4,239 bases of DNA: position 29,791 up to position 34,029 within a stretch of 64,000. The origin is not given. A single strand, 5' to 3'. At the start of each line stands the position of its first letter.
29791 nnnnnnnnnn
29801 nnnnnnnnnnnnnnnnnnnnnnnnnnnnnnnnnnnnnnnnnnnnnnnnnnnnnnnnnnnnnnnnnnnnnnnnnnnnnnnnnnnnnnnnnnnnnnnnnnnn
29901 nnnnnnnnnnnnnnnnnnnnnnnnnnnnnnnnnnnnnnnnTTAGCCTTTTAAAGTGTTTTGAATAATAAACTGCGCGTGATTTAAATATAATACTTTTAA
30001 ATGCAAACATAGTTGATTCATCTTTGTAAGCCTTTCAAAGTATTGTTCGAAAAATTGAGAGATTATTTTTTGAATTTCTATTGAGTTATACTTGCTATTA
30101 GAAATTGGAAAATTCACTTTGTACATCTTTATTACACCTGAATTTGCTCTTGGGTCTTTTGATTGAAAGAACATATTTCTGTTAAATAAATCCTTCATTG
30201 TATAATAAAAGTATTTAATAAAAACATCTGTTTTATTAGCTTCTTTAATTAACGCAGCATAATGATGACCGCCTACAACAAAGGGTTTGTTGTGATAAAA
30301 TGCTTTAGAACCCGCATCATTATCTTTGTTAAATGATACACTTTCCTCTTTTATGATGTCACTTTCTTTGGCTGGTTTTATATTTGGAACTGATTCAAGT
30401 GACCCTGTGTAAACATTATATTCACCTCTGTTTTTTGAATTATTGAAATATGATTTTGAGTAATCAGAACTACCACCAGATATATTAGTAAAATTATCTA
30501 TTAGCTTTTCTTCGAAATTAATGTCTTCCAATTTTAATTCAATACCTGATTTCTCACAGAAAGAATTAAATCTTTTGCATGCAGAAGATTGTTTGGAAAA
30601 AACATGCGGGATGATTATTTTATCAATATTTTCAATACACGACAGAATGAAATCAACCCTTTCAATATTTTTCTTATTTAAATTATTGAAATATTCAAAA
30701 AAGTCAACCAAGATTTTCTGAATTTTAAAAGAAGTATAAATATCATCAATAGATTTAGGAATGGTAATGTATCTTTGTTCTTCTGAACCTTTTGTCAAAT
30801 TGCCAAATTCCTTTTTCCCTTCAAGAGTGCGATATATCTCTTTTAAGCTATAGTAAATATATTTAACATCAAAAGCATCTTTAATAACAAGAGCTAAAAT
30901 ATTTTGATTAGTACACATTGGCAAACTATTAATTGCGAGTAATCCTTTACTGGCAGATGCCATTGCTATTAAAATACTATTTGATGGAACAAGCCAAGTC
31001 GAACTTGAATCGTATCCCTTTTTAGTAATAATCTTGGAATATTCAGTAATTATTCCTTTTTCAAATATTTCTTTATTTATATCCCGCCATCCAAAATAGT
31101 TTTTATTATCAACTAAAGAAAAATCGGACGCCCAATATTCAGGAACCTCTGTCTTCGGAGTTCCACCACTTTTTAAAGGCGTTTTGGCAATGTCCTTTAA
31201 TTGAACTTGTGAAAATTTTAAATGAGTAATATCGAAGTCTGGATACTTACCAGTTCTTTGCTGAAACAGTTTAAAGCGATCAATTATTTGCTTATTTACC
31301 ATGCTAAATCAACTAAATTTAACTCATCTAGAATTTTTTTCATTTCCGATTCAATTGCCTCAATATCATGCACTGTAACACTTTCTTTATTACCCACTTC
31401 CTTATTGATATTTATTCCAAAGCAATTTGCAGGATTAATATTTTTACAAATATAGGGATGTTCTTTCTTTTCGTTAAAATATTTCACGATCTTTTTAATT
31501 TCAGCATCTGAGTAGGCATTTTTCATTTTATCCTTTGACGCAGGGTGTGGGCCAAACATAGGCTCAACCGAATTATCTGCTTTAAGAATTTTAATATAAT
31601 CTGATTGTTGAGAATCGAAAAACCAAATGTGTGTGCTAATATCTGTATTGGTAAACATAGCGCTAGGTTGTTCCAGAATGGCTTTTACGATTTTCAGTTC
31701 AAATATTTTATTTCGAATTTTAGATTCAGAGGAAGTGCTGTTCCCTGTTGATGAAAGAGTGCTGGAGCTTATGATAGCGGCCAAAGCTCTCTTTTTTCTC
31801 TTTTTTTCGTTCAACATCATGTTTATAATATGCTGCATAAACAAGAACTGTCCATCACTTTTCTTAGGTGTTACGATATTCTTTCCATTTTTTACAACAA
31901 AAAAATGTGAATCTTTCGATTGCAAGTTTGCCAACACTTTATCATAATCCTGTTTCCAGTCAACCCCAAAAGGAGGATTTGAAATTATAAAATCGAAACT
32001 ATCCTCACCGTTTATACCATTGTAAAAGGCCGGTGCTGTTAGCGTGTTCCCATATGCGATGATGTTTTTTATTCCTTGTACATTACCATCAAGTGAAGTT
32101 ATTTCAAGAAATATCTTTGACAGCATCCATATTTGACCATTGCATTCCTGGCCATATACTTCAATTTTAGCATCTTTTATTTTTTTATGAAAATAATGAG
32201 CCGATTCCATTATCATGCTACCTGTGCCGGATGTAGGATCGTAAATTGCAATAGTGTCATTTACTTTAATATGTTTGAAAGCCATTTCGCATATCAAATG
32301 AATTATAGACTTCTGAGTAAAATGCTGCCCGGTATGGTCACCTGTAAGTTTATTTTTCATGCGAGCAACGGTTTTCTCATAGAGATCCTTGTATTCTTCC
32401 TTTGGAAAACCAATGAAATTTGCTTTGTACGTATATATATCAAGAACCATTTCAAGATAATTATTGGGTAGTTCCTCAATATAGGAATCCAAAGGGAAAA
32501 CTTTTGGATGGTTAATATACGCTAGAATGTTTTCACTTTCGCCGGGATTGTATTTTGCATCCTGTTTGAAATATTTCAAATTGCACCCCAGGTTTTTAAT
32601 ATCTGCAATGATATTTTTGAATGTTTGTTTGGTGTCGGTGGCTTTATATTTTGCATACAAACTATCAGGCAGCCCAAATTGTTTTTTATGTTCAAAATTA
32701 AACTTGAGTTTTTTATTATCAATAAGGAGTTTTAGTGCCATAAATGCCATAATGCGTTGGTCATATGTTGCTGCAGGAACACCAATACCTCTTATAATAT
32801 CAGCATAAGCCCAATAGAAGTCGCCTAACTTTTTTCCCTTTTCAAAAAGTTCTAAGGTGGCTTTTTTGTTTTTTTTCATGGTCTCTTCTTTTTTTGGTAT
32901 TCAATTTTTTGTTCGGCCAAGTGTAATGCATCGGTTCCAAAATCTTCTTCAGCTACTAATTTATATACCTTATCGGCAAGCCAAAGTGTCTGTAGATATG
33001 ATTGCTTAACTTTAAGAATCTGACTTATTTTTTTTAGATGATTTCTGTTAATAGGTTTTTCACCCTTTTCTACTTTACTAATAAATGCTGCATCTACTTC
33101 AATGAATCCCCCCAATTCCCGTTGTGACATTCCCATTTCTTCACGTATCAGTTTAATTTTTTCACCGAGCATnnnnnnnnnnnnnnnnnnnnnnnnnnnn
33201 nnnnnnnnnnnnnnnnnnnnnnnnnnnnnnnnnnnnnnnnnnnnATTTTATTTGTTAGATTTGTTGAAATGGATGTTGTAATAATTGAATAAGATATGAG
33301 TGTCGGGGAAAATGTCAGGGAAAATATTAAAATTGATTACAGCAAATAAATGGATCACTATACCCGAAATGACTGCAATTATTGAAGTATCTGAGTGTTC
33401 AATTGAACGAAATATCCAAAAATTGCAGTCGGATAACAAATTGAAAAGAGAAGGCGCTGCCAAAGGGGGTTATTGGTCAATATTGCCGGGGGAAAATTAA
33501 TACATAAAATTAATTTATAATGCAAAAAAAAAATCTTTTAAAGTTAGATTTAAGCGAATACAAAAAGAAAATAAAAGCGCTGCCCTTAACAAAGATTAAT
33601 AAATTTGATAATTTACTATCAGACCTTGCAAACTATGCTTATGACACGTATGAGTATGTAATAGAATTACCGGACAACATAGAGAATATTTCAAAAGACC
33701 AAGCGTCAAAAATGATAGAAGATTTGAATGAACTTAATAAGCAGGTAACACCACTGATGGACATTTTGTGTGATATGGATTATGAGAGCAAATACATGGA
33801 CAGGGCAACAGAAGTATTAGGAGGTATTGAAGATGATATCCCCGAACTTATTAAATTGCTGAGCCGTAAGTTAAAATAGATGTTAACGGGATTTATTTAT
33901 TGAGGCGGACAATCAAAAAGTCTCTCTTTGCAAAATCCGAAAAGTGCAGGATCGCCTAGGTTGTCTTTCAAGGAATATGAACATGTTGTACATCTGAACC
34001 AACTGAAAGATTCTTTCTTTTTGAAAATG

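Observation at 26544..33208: Type I M+S module coupled to a McrB-like/McrC-like pair in place of HsdR: candidate chimeric restriction system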

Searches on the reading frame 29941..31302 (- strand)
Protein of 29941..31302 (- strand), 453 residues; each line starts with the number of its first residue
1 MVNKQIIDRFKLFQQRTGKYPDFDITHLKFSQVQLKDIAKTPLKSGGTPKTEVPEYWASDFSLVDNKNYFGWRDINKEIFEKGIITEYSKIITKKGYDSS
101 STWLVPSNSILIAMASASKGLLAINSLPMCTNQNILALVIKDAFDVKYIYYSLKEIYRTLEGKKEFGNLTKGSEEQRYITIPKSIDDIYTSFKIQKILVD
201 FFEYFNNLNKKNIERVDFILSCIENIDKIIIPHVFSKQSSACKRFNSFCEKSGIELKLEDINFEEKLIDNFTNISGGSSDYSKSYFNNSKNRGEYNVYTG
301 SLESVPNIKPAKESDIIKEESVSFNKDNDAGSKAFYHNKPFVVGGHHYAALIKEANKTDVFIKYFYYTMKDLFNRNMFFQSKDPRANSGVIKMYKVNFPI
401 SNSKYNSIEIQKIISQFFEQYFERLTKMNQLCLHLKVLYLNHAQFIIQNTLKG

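Call 3: search_protein_families(library=pfam, proteins=[window:29941-31302:-], max_evalue=0.01)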
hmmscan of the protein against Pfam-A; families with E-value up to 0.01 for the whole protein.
window:29941-31302:- (453 aa): 0 families

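Call 4: search_protein_families(library=padloc, proteins=[window:29941-31302:-], max_evalue=0.01)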
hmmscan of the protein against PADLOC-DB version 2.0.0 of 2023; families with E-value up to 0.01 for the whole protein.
window:29941-31302:- (453 aa): 31 families (the best 25 are shown)
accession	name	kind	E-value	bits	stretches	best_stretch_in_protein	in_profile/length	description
PDLC03099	Specificity_I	-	1.3e-20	71.9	2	34-212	205-371/405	Type I specificity subunit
PDLC03057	Specificity_I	-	8.6e-16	55.7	1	31-173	210-347/407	Type I specificity subunit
PDLC04137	mad5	-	1.3e-15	55.5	1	31-431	4-382/392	mads_5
PDLC03077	Specificity_I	-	3e-14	51.4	2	258-420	21-183/417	Type I specificity subunit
PDLC03119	Specificity_I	-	1e-13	49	1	32-163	5-125/393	Type I specificity subunit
PDLC03108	Specificity_I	-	3.4e-13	47.7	1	21-154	28-150/452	Type I specificity subunit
PDLC03090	Specificity_I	-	4.6e-13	47.2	1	34-167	241-364/434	Type I specificity subunit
PDLC03162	Specificity_I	-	2.5e-12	44.3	1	72-160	40-127/431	Type I specificity subunit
PDLC03157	Specificity_I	-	4e-12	43.8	1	32-198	182-340/367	Type I specificity subunit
PDLC03161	Specificity_I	-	1.1e-10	39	1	43-155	219-321/405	Type I specificity subunit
PDLC03156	Specificity_I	-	1.5e-10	39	1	31-183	216-359/413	Type I specificity subunit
PDLC03118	Specificity_I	-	2.3e-08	31.6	1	33-154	217-329/416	Type I specificity subunit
PDLC03076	Specificity_I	-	3.3e-08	31.2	1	31-164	72-192/488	Type I specificity subunit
PDLC03166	Specificity_I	-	3.5e-08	30.6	1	64-154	28-120/538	Type I specificity subunit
PDLC03144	Specificity_I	-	5.2e-08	30.8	1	272-419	25-158/388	Type I specificity subunit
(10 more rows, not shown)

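Call 5: search_protein_families(library=ncbifam, proteins=[window:29941-31302:-], max_evalue=0.1)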
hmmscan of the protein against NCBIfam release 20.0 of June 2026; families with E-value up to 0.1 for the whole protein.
window:29941-31302:- (453 aa): 0 families

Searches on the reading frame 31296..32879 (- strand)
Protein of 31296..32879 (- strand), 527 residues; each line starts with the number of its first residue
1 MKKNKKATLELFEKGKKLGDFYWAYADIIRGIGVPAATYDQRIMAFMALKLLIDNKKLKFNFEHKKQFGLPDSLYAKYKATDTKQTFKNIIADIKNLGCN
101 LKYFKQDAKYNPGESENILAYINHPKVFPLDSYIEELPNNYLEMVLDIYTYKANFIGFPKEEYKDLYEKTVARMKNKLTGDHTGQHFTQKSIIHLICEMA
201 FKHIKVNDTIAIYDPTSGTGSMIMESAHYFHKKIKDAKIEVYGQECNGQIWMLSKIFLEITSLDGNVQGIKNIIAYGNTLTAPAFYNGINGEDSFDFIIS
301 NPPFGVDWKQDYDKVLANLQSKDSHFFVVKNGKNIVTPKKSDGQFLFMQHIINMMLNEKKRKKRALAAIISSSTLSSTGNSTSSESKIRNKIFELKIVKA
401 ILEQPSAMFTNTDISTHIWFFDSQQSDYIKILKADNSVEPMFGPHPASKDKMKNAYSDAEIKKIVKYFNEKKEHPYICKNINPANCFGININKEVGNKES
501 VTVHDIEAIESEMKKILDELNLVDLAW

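Call 3: search_protein_families(library=pfam, proteins=[window:31296-32879:-], max_evalue=0.01)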
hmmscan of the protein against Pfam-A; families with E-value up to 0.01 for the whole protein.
window:31296-32879:- (527 aa): 2 families
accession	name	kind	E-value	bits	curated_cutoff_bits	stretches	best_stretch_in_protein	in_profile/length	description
PF02384.22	N6_Mtase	-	6.7e-42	144.3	20.4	1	165-497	8-301/311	N-6 DNA Methylase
PF01170.24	UPF0020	-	0.00014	22.1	22.3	1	206-310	26-137/197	RMKL-like, methyltransferase domain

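Call 4: search_protein_families(library=padloc, proteins=[window:31296-32879:-], max_evalue=0.01)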
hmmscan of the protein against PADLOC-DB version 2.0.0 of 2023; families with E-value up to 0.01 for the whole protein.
window:31296-32879:- (527 aa): 20 families
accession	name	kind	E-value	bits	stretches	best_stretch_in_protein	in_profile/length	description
PDLC03029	MTase_I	-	3e-51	172.7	1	16-475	7-455/661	Type I methyltransferase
PDLC03033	MTase_I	-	1.4e-27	94.9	1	72-478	99-471/541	Type I methyltransferase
PDLC03027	MTase_I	-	1.7e-27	94.3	1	178-508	152-450/810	Type I methyltransferase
PDLC03022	MTase_I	-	1.4e-25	87.8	1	179-508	181-487/857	Type I methyltransferase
PDLC03031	MTase_I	-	2.3e-25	87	1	179-508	180-497/834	Type I methyltransferase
PDLC03035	MTase_I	-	1.1e-22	78.4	1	161-428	153-392/653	Type I methyltransferase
PDLC03021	MTase_I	-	2e-20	71.1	1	161-474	144-421/491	Type I methyltransferase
PDLC03019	MTase_I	-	3.4e-19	66.7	1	136-468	122-419/932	Type I methyltransferase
PDLC03026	MTase_I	-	4.6e-17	60.3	1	22-426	10-358/487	Type I methyltransferase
PDLC03032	MTase_I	-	4.9e-16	55.9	1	173-508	149-452/1001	Type I methyltransferase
PDLC03039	MTase_I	-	1.4e-14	51.2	1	136-414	121-369/708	Type I methyltransferase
PDLC03038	MTase_I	-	1.9e-14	50.5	1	137-415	124-372/896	Type I methyltransferase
PDLC04134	mad2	-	5.2e-14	49.9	1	16-470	139-486/492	mads_2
PDLC03025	MTase_I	-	1.5e-10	38.4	1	161-425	142-373/569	Type I methyltransferase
PDLC03020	MTase_I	-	3.1e-09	34.4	1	167-410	169-392/410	Type I methyltransferase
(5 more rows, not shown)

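Call 5: search_protein_families(library=ncbifam, proteins=[window:31296-32879:-], max_evalue=0.1)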
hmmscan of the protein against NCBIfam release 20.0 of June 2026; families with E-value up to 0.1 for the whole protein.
window:31296-32879:- (527 aa): 2 families
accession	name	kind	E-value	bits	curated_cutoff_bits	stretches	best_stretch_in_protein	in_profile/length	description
TIGR00497.1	hsdM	equivalog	5.5e-26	91.3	242.75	1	162-519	179-510/515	type I restriction-modification system subunit M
NF047738.1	antiphage_MADS2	equivalog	1.3e-07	30.4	720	1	176-239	304-362/654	methylation-associated defense system DNA methyltransferase MAD2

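Call 62: find_related_loci(query=A5, collection=metagenome_contigs, flank=9000)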
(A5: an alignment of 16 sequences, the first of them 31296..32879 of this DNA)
Query A5 (527 aa) in metagenome_contigs; peptide patterns used: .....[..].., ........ (x = any residue, [..] = any of these).
599 stretches matched a pattern (row limit reached: there are more); 585 encode a relative of the query (tblastn E <= 1e-3); the best 80 are kept; 80 distinct loci.
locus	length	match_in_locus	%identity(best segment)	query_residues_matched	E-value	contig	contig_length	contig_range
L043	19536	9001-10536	58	13-524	0e+0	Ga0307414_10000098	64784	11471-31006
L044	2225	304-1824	62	16-520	0e+0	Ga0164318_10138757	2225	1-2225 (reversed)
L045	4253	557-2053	59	16-520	0e+0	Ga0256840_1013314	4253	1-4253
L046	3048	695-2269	56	8-527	0e+0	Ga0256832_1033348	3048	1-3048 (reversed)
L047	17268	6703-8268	58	17-520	0e+0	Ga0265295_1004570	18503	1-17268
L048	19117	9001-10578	58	13-520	0e+0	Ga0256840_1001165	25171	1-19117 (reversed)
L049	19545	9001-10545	55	14-507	2e-170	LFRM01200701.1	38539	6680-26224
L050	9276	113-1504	51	17-495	1e-131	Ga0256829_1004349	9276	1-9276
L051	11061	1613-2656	34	166-520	5e-41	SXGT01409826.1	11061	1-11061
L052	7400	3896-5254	28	21-481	1e-40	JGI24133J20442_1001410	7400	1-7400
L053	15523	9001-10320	29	17-468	1e-39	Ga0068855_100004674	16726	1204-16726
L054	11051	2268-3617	28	10-469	2e-39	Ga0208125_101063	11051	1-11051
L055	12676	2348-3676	27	17-472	9e-39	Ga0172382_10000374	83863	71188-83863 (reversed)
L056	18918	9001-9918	31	166-488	1e-38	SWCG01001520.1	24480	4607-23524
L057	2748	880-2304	26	17-502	9e-39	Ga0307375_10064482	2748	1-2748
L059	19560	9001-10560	25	18-524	5e-38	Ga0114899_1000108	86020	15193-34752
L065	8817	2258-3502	25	21-441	3e-37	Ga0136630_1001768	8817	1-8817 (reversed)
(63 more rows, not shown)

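Call 66: search_protein_families(library=pfam, proteins=[L051:4479-8042:+, L059:14105-17131:+, L065:5511-8519:+, L048:13046-14176:+, L048:14192-15643:+, L048:11916-13049:+, L049:10860-11741:+, L049:11738-12787:+], max_evalue=0.01)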
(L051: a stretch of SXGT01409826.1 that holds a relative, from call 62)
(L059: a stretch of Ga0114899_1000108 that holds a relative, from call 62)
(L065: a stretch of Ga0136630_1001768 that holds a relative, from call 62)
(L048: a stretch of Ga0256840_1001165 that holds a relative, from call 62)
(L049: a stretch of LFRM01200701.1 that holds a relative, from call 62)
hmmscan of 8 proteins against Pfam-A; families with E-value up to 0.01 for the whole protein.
L051:4479-8042:+ (1187 aa): 7 families
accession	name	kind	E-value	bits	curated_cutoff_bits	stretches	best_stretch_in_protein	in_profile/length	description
PF18766.7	SWI2_SNF2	-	1.2e-18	68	26.7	1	274-515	1-194/221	SWI2/SNF2 ATPase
PF04851.21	ResIII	-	3.8e-16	59.9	22.5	1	271-423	4-150/164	Type III restriction enzyme, res subunit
PF04313.20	HSDR_N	-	8.5e-15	55.6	25.1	1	5-205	2-197/198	Type I restriction enzyme R protein N terminus (HSDR_N)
PF23477.1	zf_Tbcl_2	-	1.2e-14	54.1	27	1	1151-1185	3-37/37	Probable treble clef zinc finger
PF22679.2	T1R_D3-like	-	2e-10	41.7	27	1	637-700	90-157/158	Type I restriction enzyme subunit R domain 3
PF00270.35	DEAD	-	1e-09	38.8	26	1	291-471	13-161/167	DEAD/DEAH box helicase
PF08278.16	DnaG_DnaB_bind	-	0.0084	16.9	29.1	0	274-332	30-90/124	DNA primase DnaG DnaB-binding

L059:14105-17131:+ (1008 aa): 5 families
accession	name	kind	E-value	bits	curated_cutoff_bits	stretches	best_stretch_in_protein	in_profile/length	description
PF18766.7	SWI2_SNF2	-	3.1e-26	92.8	26.7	1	282-523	1-189/221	SWI2/SNF2 ATPase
PF04313.20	HSDR_N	-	8e-13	49.1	25.1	1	118-206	108-195/198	Type I restriction enzyme R protein N terminus (HSDR_N)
PF22679.2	T1R_D3-like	-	2.7e-11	44.6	27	1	658-708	98-149/158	Type I restriction enzyme subunit R domain 3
PF04851.21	ResIII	-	6e-11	43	22.5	1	279-441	4-147/164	Type III restriction enzyme, res subunit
PF00270.35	DEAD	-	8.8e-06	26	26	1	299-446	12-144/167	DEAD/DEAH box helicase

L065:5511-8519:+ (1002 aa): 5 families
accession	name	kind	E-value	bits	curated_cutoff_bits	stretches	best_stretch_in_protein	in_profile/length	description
PF18766.7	SWI2_SNF2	-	2.2e-25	90.1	26.7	1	271-426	1-147/221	SWI2/SNF2 ATPase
PF04313.20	HSDR_N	-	1.2e-14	55.1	25.1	1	9-207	6-195/198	Type I restriction enzyme R protein N terminus (HSDR_N)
PF04851.21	ResIII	-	4.5e-13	49.9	22.5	1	268-420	4-148/164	Type III restriction enzyme, res subunit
PF22679.2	T1R_D3-like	-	1.3e-10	42.3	27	1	661-715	101-156/158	Type I restriction enzyme subunit R domain 3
PF00270.35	DEAD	-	7.2e-06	26.3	26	1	288-426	13-146/167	DEAD/DEAH box helicase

L048:13046-14176:+ (376 aa): 1 family
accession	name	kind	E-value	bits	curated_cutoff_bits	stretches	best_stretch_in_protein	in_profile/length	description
PF13363.11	BetaGal_dom3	-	0.0065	16.5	27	0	189-228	22-61/75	Beta-galactosidase, domain 3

L048:14192-15643:+ (483 aa): 0 families

L048:11916-13049:+ (377 aa): 0 families

L049:10860-11741:+ (293 aa): 0 families

L049:11738-12787:+ (349 aa): 0 families

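Call 88: search_dna_similar(query=window:31296-32879:-, collection=plasmids, mode=protein, max_evalue=1e-60, max_rows=15)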
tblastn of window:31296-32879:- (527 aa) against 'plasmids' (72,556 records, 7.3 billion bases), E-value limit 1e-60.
No match.

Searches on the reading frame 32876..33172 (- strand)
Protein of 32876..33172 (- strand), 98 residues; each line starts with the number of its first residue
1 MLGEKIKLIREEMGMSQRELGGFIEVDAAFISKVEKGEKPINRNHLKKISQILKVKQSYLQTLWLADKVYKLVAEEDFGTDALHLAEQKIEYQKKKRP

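Call 3: search_protein_families(library=pfam, proteins=[window:32876-33172:-], max_evalue=0.01)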
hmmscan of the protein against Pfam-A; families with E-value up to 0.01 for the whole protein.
window:32876-33172:- (98 aa): 4 families
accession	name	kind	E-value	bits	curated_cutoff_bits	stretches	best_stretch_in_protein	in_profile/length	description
PF01381.28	HTH_3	-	2.5e-09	37.5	23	1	6-56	1-51/55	Helix-turn-helix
PF12844.13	HTH_19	-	1.1e-06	28.9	30.2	1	3-61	1-59/64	Helix-turn-helix domain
PF13560.12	HTH_31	-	1.7e-05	25.4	27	1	2-56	2-57/64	Helix-turn-helix domain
PF13443.12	HTH_26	-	0.00025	21.6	22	1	5-56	1-53/63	Cro/C1-type HTH DNA-binding domain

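Call 4: search_protein_families(library=padloc, proteins=[window:32876-33172:-], max_evalue=0.01)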
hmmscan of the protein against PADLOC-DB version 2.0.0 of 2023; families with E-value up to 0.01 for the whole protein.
window:32876-33172:- (98 aa): 20 families
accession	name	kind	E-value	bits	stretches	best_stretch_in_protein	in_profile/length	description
PDLC02926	HTH_VI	-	2.9e-12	44.7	1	1-61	1-61/92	-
PDLC03665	Control_protein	-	4.2e-09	34.5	1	2-60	9-68/77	control protein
PDLC04775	PDC-M69A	-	1.1e-08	33.6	1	2-60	8-66/113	-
PDLC03951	RmrA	-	5.9e-08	30.1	1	3-62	10-69/400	-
PDLC03953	RmrA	-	1.6e-07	28.9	1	3-60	7-64/373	-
PDLC03954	RmrA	-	1e-06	26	1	3-62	12-71/380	-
PDLC04142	capH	-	2e-06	26.8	1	2-60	7-65/103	capH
PDLC03947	RmrA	-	3.3e-06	24.2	1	2-60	12-70/383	-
PDLC03949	RmrA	-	3.4e-06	24.2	1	4-61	5-62/363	-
PDLC03952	RmrA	-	0.00021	18.3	1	4-60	25-81/395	-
PDLC03945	RmrA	-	0.00024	18.4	1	2-67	3-68/394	-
PDLC03943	RmrA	-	0.00028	18.1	1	3-62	4-63/370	-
PDLC03666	Control_protein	-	0.00047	18.5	1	3-59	8-64/77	control protein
PDLC03948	RmrA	-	0.00054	16.9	1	3-62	10-69/397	-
PDLC03536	REase_II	-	0.00091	16.9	1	2-57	11-66/237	Type II restriction enzyme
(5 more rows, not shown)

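Call 5: search_protein_families(library=ncbifam, proteins=[window:32876-33172:-], max_evalue=0.1)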
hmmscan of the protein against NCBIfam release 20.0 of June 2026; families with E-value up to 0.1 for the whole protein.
window:32876-33172:- (98 aa): 22 families
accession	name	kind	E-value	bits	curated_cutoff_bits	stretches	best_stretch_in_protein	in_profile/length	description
TIGR03070.1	couple_hipB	subfamily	1.1e-07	31.6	71.65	1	1-54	2-52/58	type II toxin-antitoxin system Y4mF family antitoxin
NF041951.1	phage_RstR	subfamily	1.6e-06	28.3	80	1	2-62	3-63/108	RstR family transcriptional repressor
NF038139.1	Reg_Aceta_RamB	equivalog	5.1e-06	25.4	700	1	2-75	3-72/465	acetate metabolism transcriptional regulator RamB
TIGR00270.2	TIGR00270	equivalog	6.3e-06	26.1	110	1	4-56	78-130/159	multiprotein bridging factor aMBF1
TIGR03830.1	CxxCG_CxxCG_HTH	subfamily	1.3e-05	25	61.8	1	3-59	67-122/127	type II TA system antitoxin MqsA family protein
NF007257.0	PRK09706.1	subfamily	5.6e-05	23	101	1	1-60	5-64/135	transcriptional repressor DicA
NF006015.0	PRK08154.1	subfamily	6.9e-05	22.1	204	1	2-59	31-88/314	anaerobic benzoate catabolism transcriptional regulator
NF046032.1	TransRegSlrRBacil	equivalog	0.00011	22.3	250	1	1-67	1-65/149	HTH-type transcriptional regulator SlrR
NF058600.1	TransRegSco1979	equivalog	0.00041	19.5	350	1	1-58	8-67/280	Sco1979 family transcriptional regulator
NF052239.1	antitox_spr1629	equivalog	0.0005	19.3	335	1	2-62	3-63/377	spr1629 family repressor/antitoxin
NF047948.1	male_kill_WMK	equivalog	0.0017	17.8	300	1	2-59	6-63/300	WO male-killing family protein Wmk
NF041575.1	antitoxPezA_Strep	equivalog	0.0034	17.4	290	1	1-63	1-61/158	type II toxin-antitoxin system antitoxin PezA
NF007271.0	PRK09726.1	equivalog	0.0048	16.9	79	1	2-57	13-68/88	type II toxin-antitoxin system antitoxin HipB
NF041677.1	trans_regClgR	equivalog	0.01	15.9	170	1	2-60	9-67/113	transcriptional regulator ClgR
NF049845.1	Xre_ParS_antitoxin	subfamily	0.016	15.3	90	1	6-63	7-64/112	type II RES/Xre toxin-antitoxin system antitoxin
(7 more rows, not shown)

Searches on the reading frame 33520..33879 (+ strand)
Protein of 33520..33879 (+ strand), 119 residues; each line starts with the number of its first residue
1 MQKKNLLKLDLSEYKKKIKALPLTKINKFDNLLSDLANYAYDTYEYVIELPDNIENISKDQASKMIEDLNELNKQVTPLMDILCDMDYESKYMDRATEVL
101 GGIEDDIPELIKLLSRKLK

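Call 3: search_protein_families(library=pfam, proteins=[window:33520-33879:+], max_evalue=0.01)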
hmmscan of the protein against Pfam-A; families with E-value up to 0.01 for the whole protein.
window:33520-33879:+ (119 aa): 0 families

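Call 5: search_protein_families(library=ncbifam, proteins=[window:33520-33879:+], max_evalue=0.1)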
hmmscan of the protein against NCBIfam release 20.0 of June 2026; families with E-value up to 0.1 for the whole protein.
window:33520-33879:+ (119 aa): 1 family
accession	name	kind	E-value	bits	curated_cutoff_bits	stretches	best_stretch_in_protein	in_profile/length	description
NF047515.1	SpiroCoCo_C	equivalog_domain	0.02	14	125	1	25-117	160-254/313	SpiroCoCo family coiled-coil protein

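Call 82: search_protein_families(library=phrogs, proteins=[window:33520-33879:+], max_evalue=0.001)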
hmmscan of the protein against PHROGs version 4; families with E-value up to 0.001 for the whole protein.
window:33520-33879:+ (119 aa): 0 families
